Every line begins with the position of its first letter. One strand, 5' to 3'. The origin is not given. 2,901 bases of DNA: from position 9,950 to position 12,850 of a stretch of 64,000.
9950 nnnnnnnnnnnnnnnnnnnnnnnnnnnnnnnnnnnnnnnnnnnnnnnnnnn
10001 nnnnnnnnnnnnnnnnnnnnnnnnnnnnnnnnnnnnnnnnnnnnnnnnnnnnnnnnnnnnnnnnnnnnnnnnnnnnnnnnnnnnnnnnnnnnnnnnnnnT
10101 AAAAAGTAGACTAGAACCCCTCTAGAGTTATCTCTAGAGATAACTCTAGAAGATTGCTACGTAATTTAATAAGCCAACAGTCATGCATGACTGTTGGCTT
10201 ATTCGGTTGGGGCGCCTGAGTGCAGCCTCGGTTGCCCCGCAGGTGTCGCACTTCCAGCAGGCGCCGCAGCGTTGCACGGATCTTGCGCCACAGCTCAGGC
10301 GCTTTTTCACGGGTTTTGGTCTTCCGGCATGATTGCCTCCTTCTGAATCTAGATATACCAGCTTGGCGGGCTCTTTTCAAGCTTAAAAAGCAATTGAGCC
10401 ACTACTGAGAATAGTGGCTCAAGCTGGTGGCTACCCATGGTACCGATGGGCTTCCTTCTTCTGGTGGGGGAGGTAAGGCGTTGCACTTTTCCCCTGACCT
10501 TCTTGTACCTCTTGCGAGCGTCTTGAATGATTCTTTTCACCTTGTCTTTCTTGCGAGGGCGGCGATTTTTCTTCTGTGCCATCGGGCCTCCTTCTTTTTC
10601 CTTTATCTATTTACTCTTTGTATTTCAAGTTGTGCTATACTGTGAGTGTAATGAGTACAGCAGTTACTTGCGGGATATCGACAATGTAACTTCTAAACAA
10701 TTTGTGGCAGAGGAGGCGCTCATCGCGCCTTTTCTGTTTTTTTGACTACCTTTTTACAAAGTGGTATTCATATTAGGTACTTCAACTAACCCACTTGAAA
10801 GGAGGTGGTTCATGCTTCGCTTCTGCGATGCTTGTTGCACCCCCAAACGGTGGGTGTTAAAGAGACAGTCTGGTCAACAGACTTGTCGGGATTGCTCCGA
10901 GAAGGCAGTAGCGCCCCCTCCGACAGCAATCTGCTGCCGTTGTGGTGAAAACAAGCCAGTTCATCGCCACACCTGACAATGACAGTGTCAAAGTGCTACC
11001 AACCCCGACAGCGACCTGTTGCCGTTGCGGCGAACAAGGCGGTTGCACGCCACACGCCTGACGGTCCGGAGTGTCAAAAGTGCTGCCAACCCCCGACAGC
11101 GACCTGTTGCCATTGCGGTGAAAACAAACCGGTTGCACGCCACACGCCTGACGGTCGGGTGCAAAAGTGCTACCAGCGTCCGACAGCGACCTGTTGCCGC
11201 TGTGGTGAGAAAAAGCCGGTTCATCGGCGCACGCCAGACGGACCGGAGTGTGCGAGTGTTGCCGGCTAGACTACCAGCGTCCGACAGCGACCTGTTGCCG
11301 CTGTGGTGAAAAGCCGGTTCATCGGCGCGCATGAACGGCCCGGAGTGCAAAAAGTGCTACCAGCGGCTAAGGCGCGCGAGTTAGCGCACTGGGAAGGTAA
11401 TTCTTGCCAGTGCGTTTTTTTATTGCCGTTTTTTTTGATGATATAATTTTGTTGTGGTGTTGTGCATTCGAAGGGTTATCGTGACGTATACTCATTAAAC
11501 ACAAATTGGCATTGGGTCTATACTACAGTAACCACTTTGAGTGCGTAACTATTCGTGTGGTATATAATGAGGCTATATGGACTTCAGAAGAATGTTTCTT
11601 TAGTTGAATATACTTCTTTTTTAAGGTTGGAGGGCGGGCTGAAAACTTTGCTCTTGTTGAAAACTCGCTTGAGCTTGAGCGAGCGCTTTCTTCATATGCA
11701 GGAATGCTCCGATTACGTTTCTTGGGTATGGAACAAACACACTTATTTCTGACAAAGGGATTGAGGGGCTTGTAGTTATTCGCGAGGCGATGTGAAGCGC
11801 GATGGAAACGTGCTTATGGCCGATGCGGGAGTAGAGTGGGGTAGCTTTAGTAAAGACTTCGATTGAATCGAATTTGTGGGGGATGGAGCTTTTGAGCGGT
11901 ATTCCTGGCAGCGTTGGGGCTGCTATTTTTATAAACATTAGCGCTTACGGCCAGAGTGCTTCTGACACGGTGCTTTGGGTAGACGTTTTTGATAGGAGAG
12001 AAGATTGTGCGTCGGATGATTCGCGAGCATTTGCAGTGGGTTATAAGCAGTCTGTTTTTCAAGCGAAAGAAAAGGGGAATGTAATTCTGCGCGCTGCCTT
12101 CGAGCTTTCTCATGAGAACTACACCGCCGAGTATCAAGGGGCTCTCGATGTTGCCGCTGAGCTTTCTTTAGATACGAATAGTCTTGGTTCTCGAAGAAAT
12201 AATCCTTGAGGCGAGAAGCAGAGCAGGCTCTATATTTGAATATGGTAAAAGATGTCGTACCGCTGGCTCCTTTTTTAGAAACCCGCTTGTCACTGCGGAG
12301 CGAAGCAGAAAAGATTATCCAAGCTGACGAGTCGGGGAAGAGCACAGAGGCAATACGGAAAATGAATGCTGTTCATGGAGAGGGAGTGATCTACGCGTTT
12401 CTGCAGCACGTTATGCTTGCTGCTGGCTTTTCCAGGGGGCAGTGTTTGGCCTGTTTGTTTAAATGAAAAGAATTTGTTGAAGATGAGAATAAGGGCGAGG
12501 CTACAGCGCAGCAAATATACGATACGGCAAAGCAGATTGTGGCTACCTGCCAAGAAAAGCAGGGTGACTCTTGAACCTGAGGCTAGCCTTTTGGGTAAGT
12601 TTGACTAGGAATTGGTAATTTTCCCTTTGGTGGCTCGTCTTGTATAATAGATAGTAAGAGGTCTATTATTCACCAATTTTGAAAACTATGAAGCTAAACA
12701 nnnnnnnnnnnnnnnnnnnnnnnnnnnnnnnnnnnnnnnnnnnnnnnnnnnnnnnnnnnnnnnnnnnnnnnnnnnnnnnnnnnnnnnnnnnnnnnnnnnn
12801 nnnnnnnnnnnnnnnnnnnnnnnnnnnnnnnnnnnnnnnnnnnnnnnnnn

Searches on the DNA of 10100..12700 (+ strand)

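Call 38: search_rna_families(source=window, start=10100, end=12700, threshold=evalue, max_evalue=10, show_alignments=3)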
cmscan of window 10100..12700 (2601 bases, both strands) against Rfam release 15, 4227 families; matches with E-value up to 10: 3.
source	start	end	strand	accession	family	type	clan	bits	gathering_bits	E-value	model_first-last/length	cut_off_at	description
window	10119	10152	-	RF03936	mir-4079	Gene; miRNA;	-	20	62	0.64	9-43/51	no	mir-4079 microRNA precursor family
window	10109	10152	-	RF03948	mir-5045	Gene; miRNA;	-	18.2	80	3.1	1-57/57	no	mir-5045 microRNA precursor family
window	10127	10207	+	RF00378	Qrr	Gene; sRNA;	-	17.9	50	5.6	1-108/108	no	Qrr RNA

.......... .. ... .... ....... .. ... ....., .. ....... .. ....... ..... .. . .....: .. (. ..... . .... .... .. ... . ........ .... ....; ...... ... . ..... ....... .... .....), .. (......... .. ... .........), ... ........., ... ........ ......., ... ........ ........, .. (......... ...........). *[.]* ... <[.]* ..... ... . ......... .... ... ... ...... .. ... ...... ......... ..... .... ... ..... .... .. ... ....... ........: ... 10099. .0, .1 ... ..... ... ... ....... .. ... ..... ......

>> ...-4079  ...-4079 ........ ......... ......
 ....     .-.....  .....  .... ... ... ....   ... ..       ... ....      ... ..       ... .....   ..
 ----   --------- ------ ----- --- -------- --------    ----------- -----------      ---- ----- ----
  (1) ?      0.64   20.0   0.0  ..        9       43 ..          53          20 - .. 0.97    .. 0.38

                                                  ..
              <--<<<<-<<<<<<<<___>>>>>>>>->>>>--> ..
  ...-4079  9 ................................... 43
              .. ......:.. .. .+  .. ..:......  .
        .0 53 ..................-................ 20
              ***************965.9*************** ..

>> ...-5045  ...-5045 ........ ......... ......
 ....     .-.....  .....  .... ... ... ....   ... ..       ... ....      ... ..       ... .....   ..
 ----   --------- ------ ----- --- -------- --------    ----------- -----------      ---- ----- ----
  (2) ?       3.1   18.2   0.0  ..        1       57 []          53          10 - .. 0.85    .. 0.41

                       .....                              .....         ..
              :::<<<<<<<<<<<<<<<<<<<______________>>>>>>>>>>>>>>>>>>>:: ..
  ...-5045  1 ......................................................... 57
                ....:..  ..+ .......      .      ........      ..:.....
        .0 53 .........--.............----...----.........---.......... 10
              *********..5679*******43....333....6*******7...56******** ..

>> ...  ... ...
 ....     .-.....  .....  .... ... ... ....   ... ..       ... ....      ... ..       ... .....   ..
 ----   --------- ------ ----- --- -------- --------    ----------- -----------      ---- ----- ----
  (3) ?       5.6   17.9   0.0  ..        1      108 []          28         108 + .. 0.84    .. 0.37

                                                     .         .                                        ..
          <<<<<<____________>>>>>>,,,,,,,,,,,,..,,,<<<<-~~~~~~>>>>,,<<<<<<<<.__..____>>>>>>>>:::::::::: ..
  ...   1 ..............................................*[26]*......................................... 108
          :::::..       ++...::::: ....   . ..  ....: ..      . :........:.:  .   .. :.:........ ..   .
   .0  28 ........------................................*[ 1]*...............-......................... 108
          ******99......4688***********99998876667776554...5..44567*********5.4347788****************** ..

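Call 89: build_rna_model(alignment_id=A3)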
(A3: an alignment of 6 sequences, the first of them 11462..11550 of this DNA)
Model R1 built from alignment A3 (6 sequences, 96 columns); structure: RNAalifold consensus.
model positions 92; base pairs 20; branch points 1; effective number of sequences 2.93; information 0.62 bits per position. Calibrated on 0.2 Mb of random sequence (short: E-values are rough).
structure used (alignment columns):
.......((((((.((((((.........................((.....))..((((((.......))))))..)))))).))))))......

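Call 90: search_with_rna_model(model_id=R1, sources=[window, L001, L002, L003, L004, L005, L006, L007, L008, L009, L010, L011, L012, L013, L014, L015, L016, L017, L018, L019, L020, L021, L022, L023, L024, L025, L026, L027, L028, L029, L030, L031, L032, L033, L034, L035, L036, L037, L038, L039, L040, L041, L042, L043, L044, L045, L046, L047, L048, L049, L050, L051, L052, L053, L054, L055, L056, L057, L058, L059, L060, L061, L062, L063, L064, L065, L066, L067, L068, L069, L070, L071, L072, L073, L074, L075, L076, L077, L078, L079, L080], max_evalue=1, make_alignment=true)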
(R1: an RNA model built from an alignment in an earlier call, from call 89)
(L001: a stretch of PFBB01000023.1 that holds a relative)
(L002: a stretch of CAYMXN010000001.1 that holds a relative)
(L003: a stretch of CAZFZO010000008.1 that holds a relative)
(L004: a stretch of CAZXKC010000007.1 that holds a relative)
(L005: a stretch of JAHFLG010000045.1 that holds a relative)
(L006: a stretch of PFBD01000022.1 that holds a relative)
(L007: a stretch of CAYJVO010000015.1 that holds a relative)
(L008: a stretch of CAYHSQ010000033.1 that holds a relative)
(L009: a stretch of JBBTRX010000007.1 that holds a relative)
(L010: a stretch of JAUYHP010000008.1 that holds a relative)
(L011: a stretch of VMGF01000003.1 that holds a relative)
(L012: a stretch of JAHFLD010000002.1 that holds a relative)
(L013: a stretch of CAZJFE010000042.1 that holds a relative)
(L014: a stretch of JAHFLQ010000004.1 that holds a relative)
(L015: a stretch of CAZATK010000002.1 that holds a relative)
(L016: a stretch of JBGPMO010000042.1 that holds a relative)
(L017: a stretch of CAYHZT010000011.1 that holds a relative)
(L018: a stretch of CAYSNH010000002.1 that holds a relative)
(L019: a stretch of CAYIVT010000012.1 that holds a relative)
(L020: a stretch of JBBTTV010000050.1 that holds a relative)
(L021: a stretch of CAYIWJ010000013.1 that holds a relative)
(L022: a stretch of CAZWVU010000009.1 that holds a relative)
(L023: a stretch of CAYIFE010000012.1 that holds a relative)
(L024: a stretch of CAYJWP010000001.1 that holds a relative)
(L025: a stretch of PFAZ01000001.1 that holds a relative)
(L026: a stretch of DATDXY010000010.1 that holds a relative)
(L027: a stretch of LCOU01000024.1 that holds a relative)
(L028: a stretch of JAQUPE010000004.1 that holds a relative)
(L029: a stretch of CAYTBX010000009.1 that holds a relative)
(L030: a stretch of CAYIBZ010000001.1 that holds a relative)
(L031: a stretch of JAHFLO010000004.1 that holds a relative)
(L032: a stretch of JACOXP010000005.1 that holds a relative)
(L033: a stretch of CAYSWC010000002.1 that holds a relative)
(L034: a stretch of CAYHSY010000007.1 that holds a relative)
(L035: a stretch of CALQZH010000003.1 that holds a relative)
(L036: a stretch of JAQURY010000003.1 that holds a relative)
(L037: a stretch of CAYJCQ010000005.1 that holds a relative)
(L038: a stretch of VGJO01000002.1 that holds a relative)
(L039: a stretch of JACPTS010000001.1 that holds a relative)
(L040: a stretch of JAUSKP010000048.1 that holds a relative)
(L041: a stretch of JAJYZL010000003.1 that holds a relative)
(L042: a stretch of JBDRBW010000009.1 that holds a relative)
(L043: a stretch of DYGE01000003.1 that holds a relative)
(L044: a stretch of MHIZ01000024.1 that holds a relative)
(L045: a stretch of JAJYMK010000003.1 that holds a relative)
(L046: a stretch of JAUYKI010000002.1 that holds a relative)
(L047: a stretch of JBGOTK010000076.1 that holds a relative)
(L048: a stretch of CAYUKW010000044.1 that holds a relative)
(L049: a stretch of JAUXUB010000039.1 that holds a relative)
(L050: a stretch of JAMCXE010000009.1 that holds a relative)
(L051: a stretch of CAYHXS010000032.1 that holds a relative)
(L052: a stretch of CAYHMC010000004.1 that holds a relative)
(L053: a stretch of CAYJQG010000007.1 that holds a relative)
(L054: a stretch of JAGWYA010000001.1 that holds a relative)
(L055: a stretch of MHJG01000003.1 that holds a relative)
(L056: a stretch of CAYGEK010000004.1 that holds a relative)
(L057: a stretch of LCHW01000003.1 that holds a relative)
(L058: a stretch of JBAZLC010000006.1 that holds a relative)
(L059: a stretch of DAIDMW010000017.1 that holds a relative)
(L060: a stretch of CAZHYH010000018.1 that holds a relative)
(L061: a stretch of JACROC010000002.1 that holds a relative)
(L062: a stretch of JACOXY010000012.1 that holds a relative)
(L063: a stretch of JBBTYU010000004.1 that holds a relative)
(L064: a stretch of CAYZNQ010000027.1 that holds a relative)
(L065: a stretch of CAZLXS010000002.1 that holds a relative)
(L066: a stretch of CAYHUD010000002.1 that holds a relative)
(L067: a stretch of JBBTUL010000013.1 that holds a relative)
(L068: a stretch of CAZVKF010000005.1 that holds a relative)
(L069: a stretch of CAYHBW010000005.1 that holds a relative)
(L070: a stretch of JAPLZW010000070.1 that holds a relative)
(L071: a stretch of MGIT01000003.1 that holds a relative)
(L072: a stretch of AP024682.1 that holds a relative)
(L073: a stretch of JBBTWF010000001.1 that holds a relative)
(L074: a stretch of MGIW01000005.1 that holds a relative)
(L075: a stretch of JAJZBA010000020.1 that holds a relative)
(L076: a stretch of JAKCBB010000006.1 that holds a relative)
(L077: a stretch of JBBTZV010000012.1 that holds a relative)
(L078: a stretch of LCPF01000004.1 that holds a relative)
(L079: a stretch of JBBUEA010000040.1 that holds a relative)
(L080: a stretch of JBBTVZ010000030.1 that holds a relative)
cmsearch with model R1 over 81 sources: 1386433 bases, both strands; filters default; matches with E-value up to 1: 10.
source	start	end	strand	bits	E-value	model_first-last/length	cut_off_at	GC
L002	12195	12284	+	97.9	8.7e-22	1-92/92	no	0.5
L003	6250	6339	+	97.7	9.3e-22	1-92/92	no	0.51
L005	8160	8248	-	83.7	4.1e-18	1-92/92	no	0.45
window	11459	11550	+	77.3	1.9e-16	1-92/92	no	0.4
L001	12074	12165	+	74.1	1.4e-15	1-92/92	no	0.46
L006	12303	12394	-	70.2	1.4e-14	1-92/92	no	0.45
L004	13140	13229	-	68.3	4.2e-14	1-92/92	no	0.51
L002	12192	12281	-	27.9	0.0014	1-92/92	no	0.5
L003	6247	6336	-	27.8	0.0015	1-92/92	no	0.51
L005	8163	8251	+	22.2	0.043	1-92/92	no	0.45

Alignment A5: 10 matches aligned to the model, 109 columns, each read 5' to 3' on its own strand. Consensus structure (alignment columns), stored with it:
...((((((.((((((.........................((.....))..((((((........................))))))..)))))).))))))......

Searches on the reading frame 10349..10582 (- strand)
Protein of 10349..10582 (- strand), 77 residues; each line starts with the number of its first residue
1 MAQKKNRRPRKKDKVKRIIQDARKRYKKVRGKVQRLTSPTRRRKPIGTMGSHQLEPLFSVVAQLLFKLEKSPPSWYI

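Call 12: search_protein_families(library=pfam, max_evalue=1, proteins=[window:10352-10582:-])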
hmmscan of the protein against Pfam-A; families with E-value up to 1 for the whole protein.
seq(77 aa): 2 families
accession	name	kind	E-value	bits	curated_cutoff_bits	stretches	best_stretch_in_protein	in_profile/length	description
PF11871.13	DUF3391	-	0.023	15.7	27.8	1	2-47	87-132/136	Domain of unknown function (DUF3391)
PF19771.4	DUF6257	-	0.3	11.4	26.2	1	12-28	41-57/61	Family of unknown function (DUF6257)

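Call 47: find_encoding_contigs(protein=window:10349-10582:-, flank=6000, max_places=10)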
Protein window:10349-10582:- (77 aa): no gene with exactly this product is on record in the collection.

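Call 53: search_protein_families(library=phrogs, max_evalue=1, proteins=[window:10352-10582:-])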
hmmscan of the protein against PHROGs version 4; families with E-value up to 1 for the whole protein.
seq(77 aa): 0 families

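Call 54: search_protein_families(library=ncbifam, max_evalue=1, proteins=[window:10352-10582:-])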
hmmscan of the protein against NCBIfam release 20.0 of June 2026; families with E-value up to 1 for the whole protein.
seq(77 aa): 1 family
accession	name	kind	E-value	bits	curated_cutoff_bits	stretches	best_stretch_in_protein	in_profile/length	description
NF011987.0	PRK15446.2-3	subfamily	0.16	10.8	253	1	2-52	188-236/395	alpha-D-ribose 1-methylphosphonate 5-triphosphate diphosphatase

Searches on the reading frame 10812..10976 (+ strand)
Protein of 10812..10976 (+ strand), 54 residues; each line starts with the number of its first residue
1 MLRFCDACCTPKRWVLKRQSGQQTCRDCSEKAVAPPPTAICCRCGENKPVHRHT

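Call 12: search_protein_families(library=pfam, max_evalue=1, proteins=[window:10812-10973:+])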
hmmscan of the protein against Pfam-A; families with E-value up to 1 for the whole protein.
seq(54 aa): 0 families

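Call 46: find_encoding_contigs(protein=window:10812-10976:+, flank=6000, max_places=10)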
Protein window:10812-10976:+ (54 aa): no gene with exactly this product is on record in the collection.
